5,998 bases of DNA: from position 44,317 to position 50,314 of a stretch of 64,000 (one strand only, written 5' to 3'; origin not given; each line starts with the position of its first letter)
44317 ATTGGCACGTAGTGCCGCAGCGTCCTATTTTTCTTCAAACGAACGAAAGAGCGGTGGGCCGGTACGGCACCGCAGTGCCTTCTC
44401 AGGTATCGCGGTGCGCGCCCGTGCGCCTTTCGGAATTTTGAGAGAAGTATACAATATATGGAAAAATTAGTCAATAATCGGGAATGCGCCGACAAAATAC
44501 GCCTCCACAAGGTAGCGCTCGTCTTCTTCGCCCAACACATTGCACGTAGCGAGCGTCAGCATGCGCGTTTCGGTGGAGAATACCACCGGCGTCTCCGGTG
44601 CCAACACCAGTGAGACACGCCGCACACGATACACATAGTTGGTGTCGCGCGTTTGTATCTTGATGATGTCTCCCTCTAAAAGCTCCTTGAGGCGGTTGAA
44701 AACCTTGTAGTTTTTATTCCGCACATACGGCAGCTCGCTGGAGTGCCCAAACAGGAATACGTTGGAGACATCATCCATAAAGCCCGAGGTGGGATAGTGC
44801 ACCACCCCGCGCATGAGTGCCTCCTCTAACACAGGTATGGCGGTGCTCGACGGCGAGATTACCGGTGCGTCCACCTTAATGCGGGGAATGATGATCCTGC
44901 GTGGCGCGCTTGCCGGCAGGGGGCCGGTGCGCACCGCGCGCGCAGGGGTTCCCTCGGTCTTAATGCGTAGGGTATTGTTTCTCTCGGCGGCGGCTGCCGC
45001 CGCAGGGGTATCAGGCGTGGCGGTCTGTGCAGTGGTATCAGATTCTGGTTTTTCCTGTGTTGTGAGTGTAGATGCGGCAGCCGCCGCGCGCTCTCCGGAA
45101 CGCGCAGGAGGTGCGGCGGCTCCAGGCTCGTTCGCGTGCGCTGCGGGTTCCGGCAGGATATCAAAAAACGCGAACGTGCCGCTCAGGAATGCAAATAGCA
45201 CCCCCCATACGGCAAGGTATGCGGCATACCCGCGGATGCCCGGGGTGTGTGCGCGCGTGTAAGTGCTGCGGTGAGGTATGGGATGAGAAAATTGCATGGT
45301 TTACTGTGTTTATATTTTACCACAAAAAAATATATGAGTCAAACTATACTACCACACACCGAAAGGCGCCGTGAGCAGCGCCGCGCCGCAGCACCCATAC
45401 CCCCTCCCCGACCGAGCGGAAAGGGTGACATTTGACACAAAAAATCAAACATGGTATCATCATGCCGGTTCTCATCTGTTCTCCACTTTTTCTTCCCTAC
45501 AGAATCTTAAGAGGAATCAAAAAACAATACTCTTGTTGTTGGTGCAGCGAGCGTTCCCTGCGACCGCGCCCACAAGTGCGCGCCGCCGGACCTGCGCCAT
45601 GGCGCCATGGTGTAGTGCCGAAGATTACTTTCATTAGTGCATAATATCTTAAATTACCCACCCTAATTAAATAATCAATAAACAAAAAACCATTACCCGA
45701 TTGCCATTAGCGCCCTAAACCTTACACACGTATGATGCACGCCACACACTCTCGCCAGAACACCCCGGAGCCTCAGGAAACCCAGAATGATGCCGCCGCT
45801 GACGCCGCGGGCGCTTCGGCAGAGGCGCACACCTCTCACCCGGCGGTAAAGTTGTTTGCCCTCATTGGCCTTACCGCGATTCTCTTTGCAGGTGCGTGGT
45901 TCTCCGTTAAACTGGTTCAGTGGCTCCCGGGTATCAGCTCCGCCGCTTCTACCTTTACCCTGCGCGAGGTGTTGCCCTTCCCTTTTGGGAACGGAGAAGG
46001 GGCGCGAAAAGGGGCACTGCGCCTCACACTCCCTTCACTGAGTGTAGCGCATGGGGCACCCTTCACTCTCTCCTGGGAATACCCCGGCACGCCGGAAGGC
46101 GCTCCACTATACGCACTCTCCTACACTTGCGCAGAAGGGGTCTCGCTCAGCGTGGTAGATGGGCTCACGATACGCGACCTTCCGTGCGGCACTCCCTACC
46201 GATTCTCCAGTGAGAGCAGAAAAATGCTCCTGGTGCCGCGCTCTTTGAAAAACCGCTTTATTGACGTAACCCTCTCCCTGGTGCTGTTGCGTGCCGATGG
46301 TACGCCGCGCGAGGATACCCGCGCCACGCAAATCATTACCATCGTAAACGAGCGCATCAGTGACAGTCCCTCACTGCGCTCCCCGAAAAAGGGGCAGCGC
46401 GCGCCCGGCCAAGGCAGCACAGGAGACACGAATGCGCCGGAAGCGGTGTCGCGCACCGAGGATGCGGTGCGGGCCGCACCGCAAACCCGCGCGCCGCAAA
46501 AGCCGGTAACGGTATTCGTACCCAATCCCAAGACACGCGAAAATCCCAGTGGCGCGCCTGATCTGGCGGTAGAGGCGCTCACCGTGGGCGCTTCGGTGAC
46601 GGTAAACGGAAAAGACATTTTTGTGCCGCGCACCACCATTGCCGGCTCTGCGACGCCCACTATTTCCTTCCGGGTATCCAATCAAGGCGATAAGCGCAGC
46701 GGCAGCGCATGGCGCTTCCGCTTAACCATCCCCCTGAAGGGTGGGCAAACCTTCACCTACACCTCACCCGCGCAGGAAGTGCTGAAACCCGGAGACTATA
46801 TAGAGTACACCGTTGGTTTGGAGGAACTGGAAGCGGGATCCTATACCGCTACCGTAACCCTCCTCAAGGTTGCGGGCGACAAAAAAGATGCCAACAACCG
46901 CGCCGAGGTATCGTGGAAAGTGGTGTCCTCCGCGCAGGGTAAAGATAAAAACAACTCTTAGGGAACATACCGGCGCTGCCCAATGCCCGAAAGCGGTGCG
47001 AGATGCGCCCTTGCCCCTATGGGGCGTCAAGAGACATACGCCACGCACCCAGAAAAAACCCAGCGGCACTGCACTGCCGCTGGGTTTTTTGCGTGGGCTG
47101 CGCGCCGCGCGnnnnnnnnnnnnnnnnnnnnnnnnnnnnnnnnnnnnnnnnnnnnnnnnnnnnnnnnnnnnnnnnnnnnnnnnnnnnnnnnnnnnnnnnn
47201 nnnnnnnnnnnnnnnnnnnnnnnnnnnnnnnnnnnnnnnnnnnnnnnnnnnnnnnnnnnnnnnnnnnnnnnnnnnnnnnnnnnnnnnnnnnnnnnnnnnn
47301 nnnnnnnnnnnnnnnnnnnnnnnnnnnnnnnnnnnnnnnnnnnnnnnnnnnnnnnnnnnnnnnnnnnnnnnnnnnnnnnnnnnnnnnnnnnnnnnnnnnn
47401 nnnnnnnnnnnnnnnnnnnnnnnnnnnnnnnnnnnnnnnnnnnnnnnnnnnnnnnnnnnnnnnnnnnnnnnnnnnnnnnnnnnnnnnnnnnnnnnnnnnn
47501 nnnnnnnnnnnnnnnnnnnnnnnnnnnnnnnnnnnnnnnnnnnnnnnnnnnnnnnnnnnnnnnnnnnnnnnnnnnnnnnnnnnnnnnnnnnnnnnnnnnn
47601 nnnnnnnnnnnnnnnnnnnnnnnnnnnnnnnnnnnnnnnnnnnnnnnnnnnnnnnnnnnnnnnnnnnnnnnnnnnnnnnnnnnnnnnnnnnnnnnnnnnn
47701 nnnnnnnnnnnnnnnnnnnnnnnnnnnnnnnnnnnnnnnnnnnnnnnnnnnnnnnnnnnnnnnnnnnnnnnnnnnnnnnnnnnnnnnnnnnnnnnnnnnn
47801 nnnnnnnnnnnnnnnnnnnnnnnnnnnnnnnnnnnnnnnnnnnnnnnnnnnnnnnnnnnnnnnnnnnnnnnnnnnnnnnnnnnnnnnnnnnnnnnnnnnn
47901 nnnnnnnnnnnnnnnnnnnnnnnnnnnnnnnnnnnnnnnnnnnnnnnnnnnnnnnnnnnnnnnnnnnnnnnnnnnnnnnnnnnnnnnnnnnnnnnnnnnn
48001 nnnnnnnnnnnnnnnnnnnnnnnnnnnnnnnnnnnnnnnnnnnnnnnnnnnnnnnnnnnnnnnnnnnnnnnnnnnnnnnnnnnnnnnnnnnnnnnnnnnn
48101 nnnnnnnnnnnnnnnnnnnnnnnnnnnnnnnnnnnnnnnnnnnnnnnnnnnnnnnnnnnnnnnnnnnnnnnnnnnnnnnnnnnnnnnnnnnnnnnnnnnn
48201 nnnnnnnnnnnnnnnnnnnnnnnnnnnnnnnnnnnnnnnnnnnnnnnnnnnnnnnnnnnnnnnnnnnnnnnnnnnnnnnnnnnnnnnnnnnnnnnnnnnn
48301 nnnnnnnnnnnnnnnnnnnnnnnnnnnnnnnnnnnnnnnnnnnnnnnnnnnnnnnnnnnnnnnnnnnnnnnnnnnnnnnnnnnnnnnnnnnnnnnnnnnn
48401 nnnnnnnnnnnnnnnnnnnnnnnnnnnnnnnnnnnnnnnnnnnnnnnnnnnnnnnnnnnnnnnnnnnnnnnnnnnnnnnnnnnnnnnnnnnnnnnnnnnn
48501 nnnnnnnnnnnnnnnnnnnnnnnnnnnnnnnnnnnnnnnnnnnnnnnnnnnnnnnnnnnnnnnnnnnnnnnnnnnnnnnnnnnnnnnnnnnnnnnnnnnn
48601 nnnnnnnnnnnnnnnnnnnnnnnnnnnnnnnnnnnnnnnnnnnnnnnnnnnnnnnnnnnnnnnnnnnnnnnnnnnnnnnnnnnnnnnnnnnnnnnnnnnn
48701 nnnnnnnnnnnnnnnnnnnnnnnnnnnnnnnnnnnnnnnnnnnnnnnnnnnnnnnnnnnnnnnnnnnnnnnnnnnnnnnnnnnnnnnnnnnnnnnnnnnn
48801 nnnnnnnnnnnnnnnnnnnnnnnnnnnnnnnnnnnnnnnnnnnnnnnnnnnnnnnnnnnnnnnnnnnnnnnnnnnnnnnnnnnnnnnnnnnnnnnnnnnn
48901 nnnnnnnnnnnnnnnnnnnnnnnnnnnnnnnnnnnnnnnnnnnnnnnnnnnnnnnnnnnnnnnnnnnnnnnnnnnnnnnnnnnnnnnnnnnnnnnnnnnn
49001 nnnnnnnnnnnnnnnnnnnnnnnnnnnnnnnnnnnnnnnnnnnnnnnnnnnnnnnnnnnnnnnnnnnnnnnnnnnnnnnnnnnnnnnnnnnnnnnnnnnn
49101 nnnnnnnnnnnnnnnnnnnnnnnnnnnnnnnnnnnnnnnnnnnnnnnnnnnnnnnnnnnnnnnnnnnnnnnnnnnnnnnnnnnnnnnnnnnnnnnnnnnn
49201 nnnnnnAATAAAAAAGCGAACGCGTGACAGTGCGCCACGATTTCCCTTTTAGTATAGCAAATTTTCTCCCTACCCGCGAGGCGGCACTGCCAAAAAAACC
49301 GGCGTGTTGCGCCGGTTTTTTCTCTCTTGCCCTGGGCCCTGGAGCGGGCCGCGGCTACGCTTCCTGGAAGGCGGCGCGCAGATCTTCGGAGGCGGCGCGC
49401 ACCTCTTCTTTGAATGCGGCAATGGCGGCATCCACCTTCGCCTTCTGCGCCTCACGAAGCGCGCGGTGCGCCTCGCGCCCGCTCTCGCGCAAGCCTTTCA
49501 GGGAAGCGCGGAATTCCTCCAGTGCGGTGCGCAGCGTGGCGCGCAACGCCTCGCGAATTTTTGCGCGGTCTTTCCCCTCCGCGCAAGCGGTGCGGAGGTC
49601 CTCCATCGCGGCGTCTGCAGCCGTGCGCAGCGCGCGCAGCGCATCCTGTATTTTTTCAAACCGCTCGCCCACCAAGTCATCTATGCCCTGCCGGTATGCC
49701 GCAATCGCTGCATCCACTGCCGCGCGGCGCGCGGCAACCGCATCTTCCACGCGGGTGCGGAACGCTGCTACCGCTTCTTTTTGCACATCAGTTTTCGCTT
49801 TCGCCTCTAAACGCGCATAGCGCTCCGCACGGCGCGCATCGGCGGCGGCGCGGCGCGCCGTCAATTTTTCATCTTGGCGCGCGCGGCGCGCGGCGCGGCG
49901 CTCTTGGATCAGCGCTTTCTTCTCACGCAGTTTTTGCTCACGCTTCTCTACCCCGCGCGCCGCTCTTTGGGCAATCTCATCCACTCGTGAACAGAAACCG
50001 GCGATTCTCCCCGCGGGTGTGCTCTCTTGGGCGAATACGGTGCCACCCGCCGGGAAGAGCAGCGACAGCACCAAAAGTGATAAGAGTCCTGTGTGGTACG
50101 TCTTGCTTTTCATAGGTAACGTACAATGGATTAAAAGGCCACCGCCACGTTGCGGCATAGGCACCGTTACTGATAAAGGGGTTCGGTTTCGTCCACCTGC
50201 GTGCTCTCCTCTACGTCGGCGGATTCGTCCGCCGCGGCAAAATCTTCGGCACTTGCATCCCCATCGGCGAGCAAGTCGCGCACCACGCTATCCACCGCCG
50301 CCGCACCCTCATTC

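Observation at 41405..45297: Sortase adjacent to a 933-aa surface protein whose [LI]PxTG-like sorting signal is internal, followed by a 330-aa cytoplasmic domain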

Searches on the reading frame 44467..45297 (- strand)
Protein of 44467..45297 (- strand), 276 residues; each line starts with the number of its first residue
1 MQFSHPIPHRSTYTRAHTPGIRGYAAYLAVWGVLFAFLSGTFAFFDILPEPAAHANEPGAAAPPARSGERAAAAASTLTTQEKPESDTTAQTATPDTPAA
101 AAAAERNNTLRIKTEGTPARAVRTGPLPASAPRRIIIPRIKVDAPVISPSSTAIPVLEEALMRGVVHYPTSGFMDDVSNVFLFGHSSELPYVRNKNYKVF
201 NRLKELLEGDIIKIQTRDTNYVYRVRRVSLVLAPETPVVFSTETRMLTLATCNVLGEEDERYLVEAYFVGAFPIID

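Call 3: search_protein_families(library=pfam, proteins=[window:44467-45297:-], max_evalue=0.1)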
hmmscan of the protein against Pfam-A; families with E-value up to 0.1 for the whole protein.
window:44467-45297:- (276 aa): 3 families
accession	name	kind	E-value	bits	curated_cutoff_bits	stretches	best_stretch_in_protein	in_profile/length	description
PF04203.18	Sortase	-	5.9e-22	78.2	26.6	1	135-267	1-123/125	Sortase domain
PF03929.21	PepSY_TM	-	0.059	13.6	28.8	1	24-104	6-68/295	PepSY-associated TM region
PF09285.17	Elong-fact-P_C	-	0.076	13.2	25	0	208-224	40-56/56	Elongation factor P, C-terminal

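Call 4: search_protein_families(library=ncbifam, proteins=[window:44467-45297:-], max_evalue=0.1)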
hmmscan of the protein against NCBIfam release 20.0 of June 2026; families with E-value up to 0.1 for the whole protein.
window:44467-45297:- (276 aa): 7 families
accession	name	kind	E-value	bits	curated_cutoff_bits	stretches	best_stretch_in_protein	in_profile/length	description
NF058671.1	sortase_SrtD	exception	2.6e-14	53.3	140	1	134-267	66-186/187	class D sortase, LPxTATN-specific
NF033746.1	class_D_sortase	subfamily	5.7e-14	52.1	165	1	135-268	13-133/135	class D sortase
NF033747.1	class_E_sortase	subfamily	1.5e-12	47.8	160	1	111-268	50-205/211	class E sortase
NF033745.1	class_C_sortase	subfamily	4.4e-09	36.4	160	1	134-266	95-218/220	class C sortase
TIGR01076.1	sortase_fam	subfamily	2.4e-08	33.8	39.35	1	135-265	3-124/136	sortase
NF033748.1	class_F_sortase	subfamily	1.4e-06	28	166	1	125-253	4-134/155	class F sortase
TIGR03784.1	marine_sortase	equivalog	4.5e-05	23.2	158.25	1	200-266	103-174/174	class GN sortase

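Call 20: search_solved_structures(query=window:44467-45297:-, max_evalue=0.001, show_alignments=2)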
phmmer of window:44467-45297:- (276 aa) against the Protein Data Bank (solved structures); distinct sequences matched with E-value up to 0.001: 2.
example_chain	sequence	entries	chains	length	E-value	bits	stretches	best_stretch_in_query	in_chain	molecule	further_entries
2ln7_A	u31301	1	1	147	9.3e-06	28.8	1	197-272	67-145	LPXTG-site transpeptidase family protein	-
4d70_A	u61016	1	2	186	0.00057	23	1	161-270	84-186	SORTASE FAMILY PROTEIN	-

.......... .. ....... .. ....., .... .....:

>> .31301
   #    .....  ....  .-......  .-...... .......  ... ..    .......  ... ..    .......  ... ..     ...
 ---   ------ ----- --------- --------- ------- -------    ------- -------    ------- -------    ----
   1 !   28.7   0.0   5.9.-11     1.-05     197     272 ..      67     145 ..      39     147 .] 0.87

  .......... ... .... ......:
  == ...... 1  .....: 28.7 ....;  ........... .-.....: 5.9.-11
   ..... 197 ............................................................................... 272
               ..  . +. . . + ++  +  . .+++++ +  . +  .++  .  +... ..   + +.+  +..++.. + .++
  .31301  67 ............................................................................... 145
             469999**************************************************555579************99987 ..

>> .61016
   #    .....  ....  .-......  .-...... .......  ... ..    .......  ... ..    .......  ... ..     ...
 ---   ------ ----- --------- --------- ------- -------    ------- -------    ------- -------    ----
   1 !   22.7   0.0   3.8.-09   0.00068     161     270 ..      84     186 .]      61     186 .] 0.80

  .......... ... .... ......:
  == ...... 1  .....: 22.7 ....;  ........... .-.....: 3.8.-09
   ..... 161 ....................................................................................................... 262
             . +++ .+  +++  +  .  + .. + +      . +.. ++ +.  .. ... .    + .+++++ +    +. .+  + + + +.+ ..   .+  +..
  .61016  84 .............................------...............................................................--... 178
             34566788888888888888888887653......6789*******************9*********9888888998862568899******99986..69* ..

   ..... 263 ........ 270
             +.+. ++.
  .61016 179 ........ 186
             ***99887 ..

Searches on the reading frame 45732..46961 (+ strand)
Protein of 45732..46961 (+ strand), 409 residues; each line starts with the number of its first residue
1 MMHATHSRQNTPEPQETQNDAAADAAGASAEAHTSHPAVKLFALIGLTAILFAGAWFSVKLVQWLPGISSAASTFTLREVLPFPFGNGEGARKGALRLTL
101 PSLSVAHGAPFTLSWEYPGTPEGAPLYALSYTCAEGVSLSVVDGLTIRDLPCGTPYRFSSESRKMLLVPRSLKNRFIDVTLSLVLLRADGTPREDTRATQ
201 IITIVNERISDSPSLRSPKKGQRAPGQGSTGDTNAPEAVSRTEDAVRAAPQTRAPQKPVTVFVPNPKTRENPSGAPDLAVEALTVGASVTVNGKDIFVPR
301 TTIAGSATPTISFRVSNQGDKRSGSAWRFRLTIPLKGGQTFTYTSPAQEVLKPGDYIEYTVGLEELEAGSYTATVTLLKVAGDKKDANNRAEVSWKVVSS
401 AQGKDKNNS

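Call 3: search_protein_families(library=pfam, proteins=[window:45732-46961:+], max_evalue=0.1)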
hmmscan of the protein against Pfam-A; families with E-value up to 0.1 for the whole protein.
window:45732-46961:+ (409 aa): 0 families

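Call 4: search_protein_families(library=ncbifam, proteins=[window:45732-46961:+], max_evalue=0.1)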
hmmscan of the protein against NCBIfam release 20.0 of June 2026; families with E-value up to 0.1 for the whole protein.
window:45732-46961:+ (409 aa): 1 family
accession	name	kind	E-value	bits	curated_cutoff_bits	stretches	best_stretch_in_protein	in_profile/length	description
NF012200.0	choice_anch_D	domain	0.045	14.3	45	1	290-377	18-101/108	choice-of-anchor D domain-containing protein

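Call 97: search_solved_structures(query=window:45732-46961:+, max_evalue=10)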
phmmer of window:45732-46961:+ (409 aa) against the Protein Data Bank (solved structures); distinct sequences matched with E-value up to 10: 0.

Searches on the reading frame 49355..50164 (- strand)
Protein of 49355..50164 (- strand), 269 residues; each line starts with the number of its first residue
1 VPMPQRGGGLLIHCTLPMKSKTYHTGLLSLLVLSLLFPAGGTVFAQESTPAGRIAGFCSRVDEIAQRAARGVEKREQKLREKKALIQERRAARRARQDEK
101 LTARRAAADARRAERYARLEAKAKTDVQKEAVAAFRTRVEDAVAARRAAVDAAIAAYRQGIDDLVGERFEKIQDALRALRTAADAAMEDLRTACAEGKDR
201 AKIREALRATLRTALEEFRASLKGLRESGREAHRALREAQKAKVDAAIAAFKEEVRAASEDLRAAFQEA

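Call 69: search_protein_families(library=pfam, proteins=[window:49355-50164:-], max_evalue=0.001)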
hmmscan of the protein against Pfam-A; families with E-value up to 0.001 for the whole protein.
window:49355-50164:- (269 aa): 2 families
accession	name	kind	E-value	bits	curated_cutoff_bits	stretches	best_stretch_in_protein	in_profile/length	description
PF00038.26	Filament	-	6.2e-06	26.5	40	1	70-263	21-220/313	Intermediate filament protein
PF01442.23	Apolipoprotein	-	8.3e-05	22.8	90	1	132-267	46-186/190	Apolipoprotein A1/A4/E domain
